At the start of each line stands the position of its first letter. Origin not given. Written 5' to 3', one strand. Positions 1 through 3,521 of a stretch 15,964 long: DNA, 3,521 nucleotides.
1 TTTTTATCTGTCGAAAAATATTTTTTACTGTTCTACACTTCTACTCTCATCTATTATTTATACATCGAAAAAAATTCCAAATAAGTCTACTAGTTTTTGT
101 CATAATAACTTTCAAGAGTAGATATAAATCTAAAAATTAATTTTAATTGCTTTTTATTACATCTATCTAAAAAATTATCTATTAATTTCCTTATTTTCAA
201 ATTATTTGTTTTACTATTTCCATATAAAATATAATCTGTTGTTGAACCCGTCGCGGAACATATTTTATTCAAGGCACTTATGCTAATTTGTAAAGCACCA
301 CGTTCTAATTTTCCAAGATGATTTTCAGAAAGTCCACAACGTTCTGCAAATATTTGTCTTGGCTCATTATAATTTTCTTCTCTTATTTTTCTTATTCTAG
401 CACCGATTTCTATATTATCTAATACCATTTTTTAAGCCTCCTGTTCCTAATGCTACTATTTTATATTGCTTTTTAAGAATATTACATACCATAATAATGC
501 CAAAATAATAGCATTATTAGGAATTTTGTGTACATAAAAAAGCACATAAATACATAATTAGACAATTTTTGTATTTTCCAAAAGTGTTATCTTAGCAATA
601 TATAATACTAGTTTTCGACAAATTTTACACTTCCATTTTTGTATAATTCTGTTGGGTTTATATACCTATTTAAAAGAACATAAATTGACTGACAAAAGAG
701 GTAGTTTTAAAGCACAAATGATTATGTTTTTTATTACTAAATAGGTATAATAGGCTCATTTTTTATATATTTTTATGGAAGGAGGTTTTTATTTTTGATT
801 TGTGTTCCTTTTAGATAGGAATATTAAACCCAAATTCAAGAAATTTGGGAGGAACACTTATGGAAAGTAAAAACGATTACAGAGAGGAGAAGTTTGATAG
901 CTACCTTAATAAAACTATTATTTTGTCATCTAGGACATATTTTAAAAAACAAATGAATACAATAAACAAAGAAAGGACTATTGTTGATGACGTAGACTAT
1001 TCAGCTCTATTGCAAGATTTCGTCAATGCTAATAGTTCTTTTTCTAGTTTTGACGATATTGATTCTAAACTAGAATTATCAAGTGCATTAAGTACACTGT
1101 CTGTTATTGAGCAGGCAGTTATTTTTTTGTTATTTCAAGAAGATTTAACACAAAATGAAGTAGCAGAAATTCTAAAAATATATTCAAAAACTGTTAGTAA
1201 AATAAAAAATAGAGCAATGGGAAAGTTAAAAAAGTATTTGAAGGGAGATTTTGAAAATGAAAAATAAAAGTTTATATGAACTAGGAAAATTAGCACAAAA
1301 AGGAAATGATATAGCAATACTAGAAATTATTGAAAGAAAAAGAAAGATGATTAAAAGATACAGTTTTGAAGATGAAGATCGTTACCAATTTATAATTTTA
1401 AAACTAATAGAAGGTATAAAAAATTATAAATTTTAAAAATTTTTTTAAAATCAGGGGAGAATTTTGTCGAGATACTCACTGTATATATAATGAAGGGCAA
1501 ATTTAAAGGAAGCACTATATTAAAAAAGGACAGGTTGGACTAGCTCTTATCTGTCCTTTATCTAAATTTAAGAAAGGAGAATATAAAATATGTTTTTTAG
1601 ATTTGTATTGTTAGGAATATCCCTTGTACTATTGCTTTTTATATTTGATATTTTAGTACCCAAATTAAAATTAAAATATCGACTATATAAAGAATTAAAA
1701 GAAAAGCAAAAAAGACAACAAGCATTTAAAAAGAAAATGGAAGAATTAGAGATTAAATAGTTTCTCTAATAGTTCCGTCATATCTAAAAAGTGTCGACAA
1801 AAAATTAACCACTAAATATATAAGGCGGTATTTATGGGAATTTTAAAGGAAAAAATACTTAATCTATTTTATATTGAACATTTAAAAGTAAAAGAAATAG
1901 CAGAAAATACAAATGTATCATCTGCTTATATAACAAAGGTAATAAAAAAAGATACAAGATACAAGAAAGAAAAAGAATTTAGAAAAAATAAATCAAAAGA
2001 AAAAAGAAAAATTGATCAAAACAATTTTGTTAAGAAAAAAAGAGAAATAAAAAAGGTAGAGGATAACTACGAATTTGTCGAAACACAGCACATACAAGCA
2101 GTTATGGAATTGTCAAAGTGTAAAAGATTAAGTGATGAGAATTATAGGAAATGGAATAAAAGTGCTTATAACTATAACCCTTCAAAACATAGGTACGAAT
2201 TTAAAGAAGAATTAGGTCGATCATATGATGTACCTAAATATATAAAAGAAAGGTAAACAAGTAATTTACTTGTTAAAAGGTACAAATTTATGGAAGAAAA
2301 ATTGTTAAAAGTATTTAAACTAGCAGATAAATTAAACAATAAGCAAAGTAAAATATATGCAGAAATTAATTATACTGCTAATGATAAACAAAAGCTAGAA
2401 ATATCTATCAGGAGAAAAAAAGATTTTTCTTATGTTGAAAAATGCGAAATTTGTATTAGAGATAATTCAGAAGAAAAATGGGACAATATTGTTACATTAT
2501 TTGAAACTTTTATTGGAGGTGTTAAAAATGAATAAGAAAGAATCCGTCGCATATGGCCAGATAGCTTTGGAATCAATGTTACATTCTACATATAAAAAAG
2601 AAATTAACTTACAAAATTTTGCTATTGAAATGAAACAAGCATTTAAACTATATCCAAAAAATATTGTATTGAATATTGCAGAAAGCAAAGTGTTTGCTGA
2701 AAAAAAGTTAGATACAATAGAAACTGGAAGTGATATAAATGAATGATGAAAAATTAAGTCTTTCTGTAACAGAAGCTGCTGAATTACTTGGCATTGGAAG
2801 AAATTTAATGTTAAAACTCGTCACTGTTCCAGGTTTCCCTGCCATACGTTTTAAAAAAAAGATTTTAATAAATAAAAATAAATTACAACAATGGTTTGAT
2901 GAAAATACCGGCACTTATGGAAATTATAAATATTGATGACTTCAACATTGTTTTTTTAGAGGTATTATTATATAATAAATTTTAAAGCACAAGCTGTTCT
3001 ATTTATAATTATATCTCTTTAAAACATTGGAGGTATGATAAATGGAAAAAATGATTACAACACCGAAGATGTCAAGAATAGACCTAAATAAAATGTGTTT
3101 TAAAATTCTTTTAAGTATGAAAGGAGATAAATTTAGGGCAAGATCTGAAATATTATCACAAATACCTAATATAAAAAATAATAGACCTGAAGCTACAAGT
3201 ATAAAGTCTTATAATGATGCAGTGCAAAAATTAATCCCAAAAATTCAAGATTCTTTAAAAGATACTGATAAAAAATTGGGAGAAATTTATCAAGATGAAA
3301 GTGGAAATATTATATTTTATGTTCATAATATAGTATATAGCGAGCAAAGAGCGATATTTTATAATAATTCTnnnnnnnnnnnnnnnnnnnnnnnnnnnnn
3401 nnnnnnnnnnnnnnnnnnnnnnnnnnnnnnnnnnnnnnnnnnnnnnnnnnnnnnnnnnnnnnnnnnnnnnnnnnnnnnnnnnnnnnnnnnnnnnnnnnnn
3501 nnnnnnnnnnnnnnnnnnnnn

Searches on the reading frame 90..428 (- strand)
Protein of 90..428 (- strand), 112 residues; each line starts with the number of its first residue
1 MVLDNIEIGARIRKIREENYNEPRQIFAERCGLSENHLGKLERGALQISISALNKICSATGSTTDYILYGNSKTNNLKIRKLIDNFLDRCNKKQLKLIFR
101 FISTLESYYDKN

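Call 7: search_protein_families(library=pfam, proteins=[window:90-428:-], max_evalue=0.01)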
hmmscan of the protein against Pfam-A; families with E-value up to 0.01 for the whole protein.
window:90-428:- (112 aa): 3 families
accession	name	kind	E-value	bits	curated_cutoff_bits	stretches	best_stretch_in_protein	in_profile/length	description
PF01381.28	HTH_3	-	2e-05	24.9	23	1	27-67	15-55/55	Helix-turn-helix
PF13560.12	HTH_31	-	2.9e-05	24.7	27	1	7-62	1-56/64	Helix-turn-helix domain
PF13443.12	HTH_26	-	0.00018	22.1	22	1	26-61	15-51/63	Cro/C1-type HTH DNA-binding domain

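Call 17: find_encoding_contigs(protein=window:90-428:-, flank=10000, max_places=10)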
Protein window:90-428:- (112 aa): 21 contigs read that carry it; 10 places shown.
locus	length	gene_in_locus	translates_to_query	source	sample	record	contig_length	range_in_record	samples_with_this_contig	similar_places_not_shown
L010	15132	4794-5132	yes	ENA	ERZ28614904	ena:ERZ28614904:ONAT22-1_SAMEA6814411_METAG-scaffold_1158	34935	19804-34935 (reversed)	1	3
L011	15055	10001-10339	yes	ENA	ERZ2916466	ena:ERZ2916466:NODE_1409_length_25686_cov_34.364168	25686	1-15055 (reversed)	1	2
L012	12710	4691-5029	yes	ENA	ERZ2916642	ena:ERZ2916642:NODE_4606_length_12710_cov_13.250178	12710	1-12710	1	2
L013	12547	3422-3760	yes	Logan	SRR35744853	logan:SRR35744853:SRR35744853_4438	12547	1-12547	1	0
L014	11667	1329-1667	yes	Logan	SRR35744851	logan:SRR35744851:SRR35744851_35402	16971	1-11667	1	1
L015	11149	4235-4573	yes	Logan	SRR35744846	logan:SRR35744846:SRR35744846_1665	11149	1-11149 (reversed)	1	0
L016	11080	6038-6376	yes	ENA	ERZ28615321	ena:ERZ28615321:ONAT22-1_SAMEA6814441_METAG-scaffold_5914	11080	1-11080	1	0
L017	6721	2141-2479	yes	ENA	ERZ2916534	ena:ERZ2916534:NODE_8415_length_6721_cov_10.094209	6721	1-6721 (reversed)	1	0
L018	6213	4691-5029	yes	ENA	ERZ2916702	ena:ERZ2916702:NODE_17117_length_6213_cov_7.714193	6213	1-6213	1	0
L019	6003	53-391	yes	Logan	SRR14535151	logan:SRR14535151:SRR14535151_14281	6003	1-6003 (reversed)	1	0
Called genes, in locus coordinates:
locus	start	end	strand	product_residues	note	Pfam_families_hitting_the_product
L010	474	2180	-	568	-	PF00589:Phage_integrase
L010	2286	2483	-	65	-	PF12728:HTH_17 (weak)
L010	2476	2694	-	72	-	-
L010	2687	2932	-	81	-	-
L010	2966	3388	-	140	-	-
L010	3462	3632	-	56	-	-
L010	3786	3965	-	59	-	-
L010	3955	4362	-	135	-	PF08281:Sigma70_r4_2 (weak), PF04545:Sigma70_r4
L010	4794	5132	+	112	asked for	PF13560:HTH_31 (weak), PF01381:HTH_3 (faint)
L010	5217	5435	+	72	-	-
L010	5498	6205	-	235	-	PF00072:Response_reg, PF08769:Spo0A_C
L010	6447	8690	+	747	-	PF07581:Glug (faint)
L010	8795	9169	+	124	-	-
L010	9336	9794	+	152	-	-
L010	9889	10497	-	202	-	-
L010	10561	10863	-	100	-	-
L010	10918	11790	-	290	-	PF02899:Phage_int_SAM_1, PF13495:Phage_int_SAM_4, PF00589:Phage_integrase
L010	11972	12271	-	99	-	-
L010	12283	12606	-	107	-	-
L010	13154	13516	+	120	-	-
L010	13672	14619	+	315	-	PF18897:Gp3-like (weak)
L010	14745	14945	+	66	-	-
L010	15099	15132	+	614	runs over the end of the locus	-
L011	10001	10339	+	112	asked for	PF13560:HTH_31 (weak), PF01381:HTH_3 (faint)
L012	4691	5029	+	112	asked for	PF13560:HTH_31 (weak), PF01381:HTH_3 (faint)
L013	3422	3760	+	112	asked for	PF13560:HTH_31 (weak), PF01381:HTH_3 (faint)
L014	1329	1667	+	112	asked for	PF13560:HTH_31 (weak), PF01381:HTH_3 (faint)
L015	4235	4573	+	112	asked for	PF13560:HTH_31 (weak), PF01381:HTH_3 (faint)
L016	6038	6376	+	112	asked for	PF13560:HTH_31 (weak), PF01381:HTH_3 (faint)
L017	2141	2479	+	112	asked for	PF13560:HTH_31 (weak), PF01381:HTH_3 (faint)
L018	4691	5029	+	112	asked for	PF13560:HTH_31 (weak), PF01381:HTH_3 (faint)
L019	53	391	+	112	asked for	PF13560:HTH_31 (weak), PF01381:HTH_3 (faint)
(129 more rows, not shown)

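Call 66: find_homologous_proteins(query=L010:13672-14619:+, max_evalue=1e-20)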
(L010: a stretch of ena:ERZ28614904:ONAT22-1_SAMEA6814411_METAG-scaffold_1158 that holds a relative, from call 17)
Query L010:13672-14619:+ (315 aa): 127 proteins with E <= 1e-20 among 651 candidates; the best 120 are listed.
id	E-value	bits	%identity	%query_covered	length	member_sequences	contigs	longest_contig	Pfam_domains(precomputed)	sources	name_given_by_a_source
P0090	2.2e-204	695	100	100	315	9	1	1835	PF18897.6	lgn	-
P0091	2.7e-170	583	84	100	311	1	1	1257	PF18897.6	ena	-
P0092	1.2e-140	486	71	100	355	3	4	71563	PF18897.6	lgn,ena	-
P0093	3.2e-140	485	69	100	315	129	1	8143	PF18897.6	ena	-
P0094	8.8e-139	480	69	100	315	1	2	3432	PF18897.6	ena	-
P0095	9.9e-139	480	68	99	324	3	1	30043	PF18897.6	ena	-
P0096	4.4e-138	478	69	100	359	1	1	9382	PF18897.6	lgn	-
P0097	2.4e-136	472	69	100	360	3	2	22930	PF18897.6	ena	-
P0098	3.2e-135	468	68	100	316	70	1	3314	PF18897.6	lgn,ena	-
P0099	1.9e-134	466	69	100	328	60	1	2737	PF18897.6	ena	-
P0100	3.7e-134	465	68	100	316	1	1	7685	PF18897.6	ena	-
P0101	4.0e-134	465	67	100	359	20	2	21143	PF18897.6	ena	-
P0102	9.5e-134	463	70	100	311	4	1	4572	PF18897.6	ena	-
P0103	7.5e-131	454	68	100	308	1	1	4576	PF18897.6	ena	-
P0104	7.0e-130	451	66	100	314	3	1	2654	PF18897.6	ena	-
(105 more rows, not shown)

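Call 67: find_encoding_contigs(protein=P0090, flank=10000, max_places=5)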
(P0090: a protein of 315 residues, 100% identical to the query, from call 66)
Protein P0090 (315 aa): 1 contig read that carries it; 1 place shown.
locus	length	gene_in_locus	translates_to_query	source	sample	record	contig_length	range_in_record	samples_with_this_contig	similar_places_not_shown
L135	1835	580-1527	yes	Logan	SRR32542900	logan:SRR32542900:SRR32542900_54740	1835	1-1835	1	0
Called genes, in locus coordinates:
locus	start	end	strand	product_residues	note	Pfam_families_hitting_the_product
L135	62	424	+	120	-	-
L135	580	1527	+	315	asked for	PF18897:Gp3-like (weak)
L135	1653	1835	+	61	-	?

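Call 68: find_encoding_contigs(protein=P0092, flank=10000, max_places=4)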
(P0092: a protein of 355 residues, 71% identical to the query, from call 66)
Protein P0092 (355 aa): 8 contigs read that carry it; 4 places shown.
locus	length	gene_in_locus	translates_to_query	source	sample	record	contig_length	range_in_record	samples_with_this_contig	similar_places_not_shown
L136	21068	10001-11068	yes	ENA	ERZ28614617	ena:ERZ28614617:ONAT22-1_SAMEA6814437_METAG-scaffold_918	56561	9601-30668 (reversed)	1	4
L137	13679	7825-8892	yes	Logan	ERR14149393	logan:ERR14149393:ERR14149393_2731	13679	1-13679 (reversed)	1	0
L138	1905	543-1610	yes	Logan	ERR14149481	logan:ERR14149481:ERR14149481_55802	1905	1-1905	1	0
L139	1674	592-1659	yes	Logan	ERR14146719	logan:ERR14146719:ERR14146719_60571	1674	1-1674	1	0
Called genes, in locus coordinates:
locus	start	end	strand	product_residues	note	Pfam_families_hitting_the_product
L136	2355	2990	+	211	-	PF13424:TPR_12 (faint), PF13176:TPR_7 (faint), PF13428:TPR_14 (faint)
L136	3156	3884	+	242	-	-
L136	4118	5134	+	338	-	PF07737:ATLF (faint)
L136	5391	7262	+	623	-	PF00069:Pkinase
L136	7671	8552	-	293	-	PF02899:Phage_int_SAM_1, PF13495:Phage_int_SAM_4, PF22823:MrpR_C_cat (faint), PF00589:Phage_integrase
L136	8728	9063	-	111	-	-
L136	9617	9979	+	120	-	-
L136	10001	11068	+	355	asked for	PF18897:Gp3-like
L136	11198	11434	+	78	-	-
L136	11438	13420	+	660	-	-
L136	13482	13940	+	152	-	-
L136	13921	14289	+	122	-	-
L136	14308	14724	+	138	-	PF12957:DUF3846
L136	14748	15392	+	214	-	PF01250:Ribosomal_S6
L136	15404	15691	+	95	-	PF01250:Ribosomal_S6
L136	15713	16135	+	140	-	PF00436:SSB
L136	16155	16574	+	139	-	-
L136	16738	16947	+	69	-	-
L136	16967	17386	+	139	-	-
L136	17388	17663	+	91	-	-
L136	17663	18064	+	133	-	-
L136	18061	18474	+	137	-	-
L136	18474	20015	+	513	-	PF14284:PcfJ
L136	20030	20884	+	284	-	PF08401:ArdcN (weak)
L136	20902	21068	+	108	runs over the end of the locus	-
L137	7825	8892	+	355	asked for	PF18897:Gp3-like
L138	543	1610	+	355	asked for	PF18897:Gp3-like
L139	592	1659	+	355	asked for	PF18897:Gp3-like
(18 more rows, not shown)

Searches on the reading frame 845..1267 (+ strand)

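Call 7: search_protein_families(library=pfam, proteins=[window:845-1267:+], max_evalue=0.01)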
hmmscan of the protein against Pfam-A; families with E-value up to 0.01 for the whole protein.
window:845-1267:+ (140 aa): 4 families
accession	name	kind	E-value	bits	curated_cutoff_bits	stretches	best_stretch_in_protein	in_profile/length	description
PF04545.22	Sigma70_r4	-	3.4e-10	39.7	24.1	1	81-130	1-50/50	Sigma-70, region 4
PF08281.18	Sigma70_r4_2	-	1.8e-05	24.7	25.7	1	76-128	2-54/54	Sigma-70, region 4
PF13384.12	HTH_23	-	0.0011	19.2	24.6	1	85-123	2-40/50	Homeodomain-like domain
PF00196.25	GerE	-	0.0043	17.1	23.5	1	94-129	11-46/57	Bacterial regulatory proteins, luxR family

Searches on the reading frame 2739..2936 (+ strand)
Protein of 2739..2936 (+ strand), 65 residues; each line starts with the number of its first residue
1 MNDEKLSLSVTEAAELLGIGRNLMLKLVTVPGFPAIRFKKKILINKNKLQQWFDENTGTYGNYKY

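Call 7: search_protein_families(library=pfam, proteins=[window:2739-2936:+], max_evalue=0.01)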
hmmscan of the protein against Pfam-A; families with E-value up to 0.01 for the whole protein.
window:2739-2936:+ (65 aa): 2 families
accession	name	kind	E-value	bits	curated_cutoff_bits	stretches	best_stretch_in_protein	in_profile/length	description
PF12728.13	HTH_17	-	4.8e-07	30.4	27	1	8-56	2-50/51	Helix-turn-helix domain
PF09035.16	Tn916-Xis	-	0.00075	20.1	22.9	1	5-56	13-66/69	Excisionase from transposon Tn916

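Call 55: search_protein_families(library=pfam, proteins=[window:2739-2936:+], max_evalue=1)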
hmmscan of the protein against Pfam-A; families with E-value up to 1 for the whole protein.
window:2739-2936:+ (65 aa): 3 families
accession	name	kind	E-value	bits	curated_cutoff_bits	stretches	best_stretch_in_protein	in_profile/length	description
PF12728.13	HTH_17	-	4.8e-07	30.4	27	1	8-56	2-50/51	Helix-turn-helix domain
PF09035.16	Tn916-Xis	-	0.00075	20.1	22.9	1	5-56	13-66/69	Excisionase from transposon Tn916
PF02954.25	HTH_8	-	0.029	14.5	22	1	10-22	21-33/42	Bacterial regulatory protein, Fis family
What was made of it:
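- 2739..2936 (+): xis: 65-aa excisionase-type helix-turn-helix protein (recombination directionality factor candidate). Pfam HTH_17 (E 4.8e-7), and a weaker Tn916-Xis match that falls below Pfam's own threshold (E 7.5e-4, 20.1 bits against a 22.9-bit cutoff) (calls 7, 55).
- On Xis/RDF binding-site array: HTH_17 protein, with a sub-threshold Tn916-Xis match, at 2739-2936 (calls 7, 55).
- An HTH_17/Tn916-Xis-like gene sits directly upstream of int (calls 7, 55).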

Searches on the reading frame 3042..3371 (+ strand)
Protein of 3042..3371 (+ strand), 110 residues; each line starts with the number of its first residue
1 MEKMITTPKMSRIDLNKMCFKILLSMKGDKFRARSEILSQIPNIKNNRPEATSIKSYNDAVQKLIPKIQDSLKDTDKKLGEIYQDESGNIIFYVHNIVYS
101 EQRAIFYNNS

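Call 46: search_solved_structures(query=window:3042-3371:+, max_evalue=10)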
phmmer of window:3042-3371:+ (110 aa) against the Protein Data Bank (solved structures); distinct sequences matched with E-value up to 10: 18.
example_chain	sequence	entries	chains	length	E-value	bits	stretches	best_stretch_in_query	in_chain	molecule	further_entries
7y9n_A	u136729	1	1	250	0.023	18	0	62-83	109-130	Spike protein S2',5HB-H2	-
5me5_A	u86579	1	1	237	0.23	14.8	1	22-88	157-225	Eukaryotic transcription initiation factor 4E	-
7zr2_A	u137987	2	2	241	0.38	14.1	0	63-86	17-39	Spike protein S2',Chimeric protein mimic of SARS-CoV-2 Spike HR1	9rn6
5me6_A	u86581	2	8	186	0.44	13.9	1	22-88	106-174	Eukaryotic transcription initiation factor 4E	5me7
8d8j_2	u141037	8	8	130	0.65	13.3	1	23-50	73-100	Protein FYV4, mitochondrial | Small ribosomal subunit protein mS41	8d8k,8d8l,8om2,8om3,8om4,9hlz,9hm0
6jsx_A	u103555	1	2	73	0.67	13.3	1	29-91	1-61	Flagellar biosynthesis protein FlaG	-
6i5q_A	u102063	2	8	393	0.69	13.3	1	3-64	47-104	O-methyltransferase 1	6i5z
5mrc_22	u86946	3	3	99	0.71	13.2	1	23-50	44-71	mS41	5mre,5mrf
4ue8_A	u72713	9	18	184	0.72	13.2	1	4-72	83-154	EUKARYOTIC TRANSLATION INITIATION FACTOR 4E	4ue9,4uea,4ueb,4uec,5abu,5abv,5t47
8uxa_AB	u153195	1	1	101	0.75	13.1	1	23-50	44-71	Small ribosomal subunit protein mS41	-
6i6m_A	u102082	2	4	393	0.97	12.8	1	3-52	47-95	O-methyltransferase 1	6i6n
6i6k_A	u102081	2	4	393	0.97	12.8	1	3-52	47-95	O-methyltransferase 1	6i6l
4axg_A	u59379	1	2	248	1.1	12.6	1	4-72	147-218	EUKARYOTIC TRANSLATION INITIATION FACTOR 4E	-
2wmc_A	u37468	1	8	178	1.3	12.4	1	22-88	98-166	EUKARYOTIC TRANSLATION INITIATION FACTOR 4E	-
4otd_A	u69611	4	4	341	2.1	11.7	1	86-108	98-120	Serine/threonine-protein kinase N1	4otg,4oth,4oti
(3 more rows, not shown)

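Call 51: predict_structure(alignment_id=A2)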
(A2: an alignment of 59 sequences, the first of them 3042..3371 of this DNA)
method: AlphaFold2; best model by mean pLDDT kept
length: 110 residues; sequences in the alignment: 59
mean_pLDDT: 83.5   pTM: 0.70
mean pLDDT of the five models: 83.5, 82.7, 82.4, 81.7, 81.4
residues with pLDDT >= 90: 72; 70-90: 12; 50-70: 15; < 50: 11
segments of 3 or more residues with pLDDT < 50: 101-110
pLDDT, mean of each block of 10 residues (from residue 1): 54 75 97 95 94 98 97 92 92 83 41
secondary structure, 60 per line:
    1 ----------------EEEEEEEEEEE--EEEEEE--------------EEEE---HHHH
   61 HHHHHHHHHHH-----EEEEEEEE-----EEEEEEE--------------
elements in order: E17-27 E30-35 E50-53 H57-71 E77-84 E90-96
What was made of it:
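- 3042..4748 (+): int: 568-aa tyrosine recombinase. Predicted N-terminal domain (about residues 15-100), variable N/S-rich linker (about 105-170), core-binding and catalytic domains (Pfam match 319-493), C-terminal tail. AlphaFold2 model of residues 1-110: pLDDT 83.5, strand-strand-strand-helix plus a hairpin (call 51).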

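Call 54: fold_search(model_id=the predicted structure, library=pdb)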
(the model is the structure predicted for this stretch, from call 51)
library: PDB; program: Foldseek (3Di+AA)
matches with E <= 10: 674; with E <= 0.001: 0
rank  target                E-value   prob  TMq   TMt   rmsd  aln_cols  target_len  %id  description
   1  8ram_O                1.5e-01  0.11  0.17  0.05  14.4       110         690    9  Structure of Sen1 bound RNA Polymerase II pre-termination complex (released 2024-10-30)
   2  4ddq_E                2.9e-01  0.16  0.23  0.08  13.3        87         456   16  Structural plasticity of the Bacillus subtilis GyrA homodimer (released 2013-02-13)
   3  5o0y                  5.5e-01  0.11  0.19  0.10   9.3        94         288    7  TLK2 kinase domain from human (released 2018-05-30)
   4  9a54_B                7.7e-01  0.13  0.24  0.05  13.6        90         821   17  Integrative model of GYRB-GYRA by crosslinking MS and deep learning (released 2024-09-18)
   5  5tgj_C                8.7e-01  0.12  0.22  0.19   6.9        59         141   14  Structure of the SNX5 PX domain in complex with chlamydial protein IncE in space group I2 (released 2017-10-11)
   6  4ddq_F                8.7e-01  0.10  0.23  0.08  15.1        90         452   16  Structural plasticity of the Bacillus subtilis GyrA homodimer (released 2013-02-13)
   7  4ddq_A                9.7e-01  0.08  0.22  0.07  15.1        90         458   14  Structural plasticity of the Bacillus subtilis GyrA homodimer (released 2013-02-13)
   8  9zzv_A                1.0e+00  0.08  0.19  0.23  13.9        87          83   13  Human T-cell receptor (TCR) with computationally designed orthogonal interface (released 2026-01-28)
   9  6clx_A                1.1e+00  0.60  0.25  0.09   1.9        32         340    9  Crystal structure of TnmH in complex with SAM (released 2019-03-06)
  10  9iae                  1.2e+00  0.09  0.21  0.16   7.2        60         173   13  Structure of a Chimeric Protein Composed of the SNX5 PX Domain and the N-Terminal Region of NCOA7-AS, crystal form I (released 2026-01-28)
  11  1kj2_H                1.2e+00  0.10  0.22  0.11  10.5        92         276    9  Murine Alloreactive ScFv TCR-Peptide-MHC Class I Molecule Complex (released 2002-03-27)
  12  9eed                  1.3e+00  0.12  0.24  0.12   7.8        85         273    6  The Hanks-type kinase PknS from Xanthomonas citri bound to CHIR-124 (released 2025-11-26)
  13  6n5y                  1.3e+00  0.09  0.22  0.17   7.1        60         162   13  Crystal structure of the SNX5 PX domain in complex with the CI-MPR (space group P212121 - Form 1) (released 2019-09-18)
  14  6n5x                  1.3e+00  0.09  0.23  0.17   7.0        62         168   14  Crystal structure of the SNX5 PX domain in complex with the CI-MPR (space group P212121 - Form 1) (released 2019-09-18)
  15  3hpb                  1.4e+00  0.09  0.23  0.19   7.0        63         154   14  Crystal structure of SNX5-PX domain in P212121 space group (released 2009-06-23)
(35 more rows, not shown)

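Call 55: search_protein_families(library=pfam, proteins=[window:3042-3371:+], max_evalue=1)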
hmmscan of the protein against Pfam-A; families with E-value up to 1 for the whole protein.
window:3042-3371:+ (110 aa): 3 families
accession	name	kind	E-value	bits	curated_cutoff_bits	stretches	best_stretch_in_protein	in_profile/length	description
PF24714.1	TOR1L1_N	-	0.00051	19.9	43.3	1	8-76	162-224/281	TORTIFOLIA1 N-terminal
PF10875.13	DUF2670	-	0.11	13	25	1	48-84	103-139/145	Protein of unknown function (DUF2670)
PF06813.19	Nodulin-like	-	0.32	10.9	24.7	1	4-76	85-158/250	Nodulin-like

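Call 79: fold_search(model_id=the predicted structure, library=viral)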
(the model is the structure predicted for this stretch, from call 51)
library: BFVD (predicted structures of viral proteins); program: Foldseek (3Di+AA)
matches with E <= 10: 871; with E <= 0.001: 0
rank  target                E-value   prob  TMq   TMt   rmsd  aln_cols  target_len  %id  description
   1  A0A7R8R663            4.5e-02  0.92  0.39  0.48   4.6        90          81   10  (no name in the UniProt tables at hand)
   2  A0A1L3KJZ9            5.0e-02  0.28  0.22  0.18  14.6       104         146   10  (no name in the UniProt tables at hand)
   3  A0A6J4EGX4            6.0e-02  0.90  0.38  0.27   9.3       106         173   11  Uncharacterized protein [Salmonella phage SAP012]
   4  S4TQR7                6.3e-02  0.91  0.41  0.39   8.3       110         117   10  Uncharacterized protein (Fragment) [Salmonella phage FSL SP-019]
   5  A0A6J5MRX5            7.1e-02  0.85  0.39  0.43   5.5        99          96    9  Uncharacterized protein [uncultured Caudovirales phage]
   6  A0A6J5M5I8            7.5e-02  0.94  0.41  0.45   5.1        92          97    6  Uncharacterized protein [uncultured Caudovirales phage]
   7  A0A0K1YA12            7.5e-02  0.72  0.33  0.35  11.7       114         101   10  Uncharacterized protein [Streptomyces phage Lannister]
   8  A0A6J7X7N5            1.1e-01  0.57  0.29  0.34  14.1        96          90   12  Uncharacterized protein [uncultured Caudovirales phage]
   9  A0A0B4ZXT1            1.3e-01  0.51  0.27  0.34  13.3        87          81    7  Uncharacterized protein [Mycobacterium phage Cosmo]
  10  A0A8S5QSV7            1.3e-01  0.47  0.27  0.27   9.6        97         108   12  Uncharacterized protein (Fragment) [Podoviridae sp. ctaUh10]
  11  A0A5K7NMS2            1.3e-01  0.87  0.43  0.40   8.7        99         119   13  Uncharacterized protein [Rothia phage Spartoi]
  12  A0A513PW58            1.3e-01  0.16  0.21  0.08  15.2       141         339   12  Uncharacterized protein [Vibrio phage 2 TSL-2019]
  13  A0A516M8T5            1.6e-01  0.77  0.35  0.46  11.7        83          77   13  (no name in the UniProt tables at hand)
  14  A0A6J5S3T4            1.6e-01  0.57  0.35  0.29   7.8       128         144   13  Uncharacterized protein [uncultured Caudovirales phage]
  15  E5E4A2                1.6e-01  0.35  0.25  0.12  14.5        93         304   16  Uncharacterized protein [Acinetobacter phage Acj61]
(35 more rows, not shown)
